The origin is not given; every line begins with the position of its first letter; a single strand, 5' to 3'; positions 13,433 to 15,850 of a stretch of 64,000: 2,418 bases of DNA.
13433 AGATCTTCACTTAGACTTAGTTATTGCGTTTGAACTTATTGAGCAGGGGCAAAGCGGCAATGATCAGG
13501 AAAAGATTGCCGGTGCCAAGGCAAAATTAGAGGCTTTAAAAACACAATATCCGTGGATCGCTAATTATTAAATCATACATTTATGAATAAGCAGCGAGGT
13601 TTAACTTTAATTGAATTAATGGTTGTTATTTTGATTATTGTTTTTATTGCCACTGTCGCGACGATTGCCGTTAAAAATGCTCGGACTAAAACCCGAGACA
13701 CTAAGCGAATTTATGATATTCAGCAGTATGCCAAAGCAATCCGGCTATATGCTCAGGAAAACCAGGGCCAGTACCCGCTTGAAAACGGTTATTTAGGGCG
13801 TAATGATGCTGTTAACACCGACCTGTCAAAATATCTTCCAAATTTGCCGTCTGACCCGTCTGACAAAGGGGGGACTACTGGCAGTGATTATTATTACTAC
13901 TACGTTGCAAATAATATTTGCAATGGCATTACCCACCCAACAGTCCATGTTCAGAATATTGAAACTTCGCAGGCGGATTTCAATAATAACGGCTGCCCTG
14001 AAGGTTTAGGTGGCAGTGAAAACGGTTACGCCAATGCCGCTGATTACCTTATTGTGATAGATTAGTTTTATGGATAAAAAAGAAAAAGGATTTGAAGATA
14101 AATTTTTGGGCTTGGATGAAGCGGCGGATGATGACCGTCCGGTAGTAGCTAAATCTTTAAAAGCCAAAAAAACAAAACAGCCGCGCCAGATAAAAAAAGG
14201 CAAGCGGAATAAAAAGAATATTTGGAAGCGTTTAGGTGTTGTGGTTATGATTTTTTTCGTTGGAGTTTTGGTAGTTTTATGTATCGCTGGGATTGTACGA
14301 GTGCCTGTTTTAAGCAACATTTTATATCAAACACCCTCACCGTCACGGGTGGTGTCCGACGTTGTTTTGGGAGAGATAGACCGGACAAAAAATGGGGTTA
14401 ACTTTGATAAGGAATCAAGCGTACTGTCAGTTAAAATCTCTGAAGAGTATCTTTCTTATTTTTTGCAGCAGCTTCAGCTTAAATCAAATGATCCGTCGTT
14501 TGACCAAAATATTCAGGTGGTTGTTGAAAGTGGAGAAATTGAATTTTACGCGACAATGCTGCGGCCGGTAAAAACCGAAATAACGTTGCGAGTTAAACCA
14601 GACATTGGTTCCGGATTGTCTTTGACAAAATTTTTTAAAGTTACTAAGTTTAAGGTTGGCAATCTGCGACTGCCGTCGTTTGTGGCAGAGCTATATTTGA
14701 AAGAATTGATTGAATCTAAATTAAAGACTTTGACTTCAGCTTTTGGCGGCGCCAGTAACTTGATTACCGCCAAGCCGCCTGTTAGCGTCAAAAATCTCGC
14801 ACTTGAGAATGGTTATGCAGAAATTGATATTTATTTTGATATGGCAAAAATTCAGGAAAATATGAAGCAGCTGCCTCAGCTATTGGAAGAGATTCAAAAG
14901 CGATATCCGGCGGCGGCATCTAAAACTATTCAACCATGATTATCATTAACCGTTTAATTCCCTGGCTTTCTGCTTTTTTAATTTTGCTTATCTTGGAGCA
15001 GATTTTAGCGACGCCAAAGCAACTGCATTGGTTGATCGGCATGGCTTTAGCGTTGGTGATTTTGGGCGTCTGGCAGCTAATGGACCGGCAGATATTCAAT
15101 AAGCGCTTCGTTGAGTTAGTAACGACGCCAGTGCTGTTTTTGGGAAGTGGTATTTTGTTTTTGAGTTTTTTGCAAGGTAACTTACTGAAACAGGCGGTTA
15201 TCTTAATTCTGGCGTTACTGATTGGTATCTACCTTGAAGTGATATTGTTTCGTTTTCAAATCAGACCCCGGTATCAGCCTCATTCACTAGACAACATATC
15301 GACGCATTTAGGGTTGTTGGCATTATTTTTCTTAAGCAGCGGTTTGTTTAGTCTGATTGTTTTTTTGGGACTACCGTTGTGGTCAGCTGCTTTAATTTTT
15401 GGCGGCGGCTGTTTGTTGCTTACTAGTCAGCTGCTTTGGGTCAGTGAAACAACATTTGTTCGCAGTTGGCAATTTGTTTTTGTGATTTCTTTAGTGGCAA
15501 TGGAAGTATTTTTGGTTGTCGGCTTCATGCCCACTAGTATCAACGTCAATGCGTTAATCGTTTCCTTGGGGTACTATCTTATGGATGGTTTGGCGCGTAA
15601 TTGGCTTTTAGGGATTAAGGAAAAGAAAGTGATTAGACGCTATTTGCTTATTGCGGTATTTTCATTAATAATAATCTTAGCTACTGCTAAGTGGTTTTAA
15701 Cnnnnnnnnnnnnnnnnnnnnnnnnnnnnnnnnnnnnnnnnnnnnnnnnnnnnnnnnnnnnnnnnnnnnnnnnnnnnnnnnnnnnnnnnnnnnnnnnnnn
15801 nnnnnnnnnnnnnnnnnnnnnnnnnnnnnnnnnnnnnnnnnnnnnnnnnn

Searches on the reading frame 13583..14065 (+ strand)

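Call 41: search_protein_families(library=pfam, proteins=[window:13583-14065:+], max_evalue=0.00001)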
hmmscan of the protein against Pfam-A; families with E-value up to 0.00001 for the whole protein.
window:13583-14065:+ (160 aa): 1 family
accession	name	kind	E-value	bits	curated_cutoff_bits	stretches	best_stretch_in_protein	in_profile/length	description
PF07963.17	N_methyl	-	8.5e-08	31.9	21.2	1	1-26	1-26/27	Prokaryotic N-terminal methylation motif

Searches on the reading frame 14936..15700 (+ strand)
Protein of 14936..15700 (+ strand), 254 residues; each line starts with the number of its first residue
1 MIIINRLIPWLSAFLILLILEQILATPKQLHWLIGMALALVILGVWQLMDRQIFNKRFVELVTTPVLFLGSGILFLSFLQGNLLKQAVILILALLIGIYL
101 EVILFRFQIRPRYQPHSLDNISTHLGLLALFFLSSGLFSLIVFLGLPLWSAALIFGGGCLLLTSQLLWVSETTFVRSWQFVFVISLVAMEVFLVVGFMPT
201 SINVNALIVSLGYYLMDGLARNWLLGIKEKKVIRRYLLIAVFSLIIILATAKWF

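Call 41: search_protein_families(library=pfam, proteins=[window:14936-15700:+], max_evalue=0.00001)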
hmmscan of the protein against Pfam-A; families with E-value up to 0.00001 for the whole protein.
window:14936-15700:+ (254 aa): 0 families

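Call 42: search_protein_families(library=pfam, proteins=[window:14936-15700:+], max_evalue=0.01)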
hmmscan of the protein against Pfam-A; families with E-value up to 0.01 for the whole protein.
window:14936-15700:+ (254 aa): 1 family
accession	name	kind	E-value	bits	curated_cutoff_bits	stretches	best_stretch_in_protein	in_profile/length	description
PF18900.5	DUF5656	-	1.3e-05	25.1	23.3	1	23-247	18-239/242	Protein of unknown function (DUF5656)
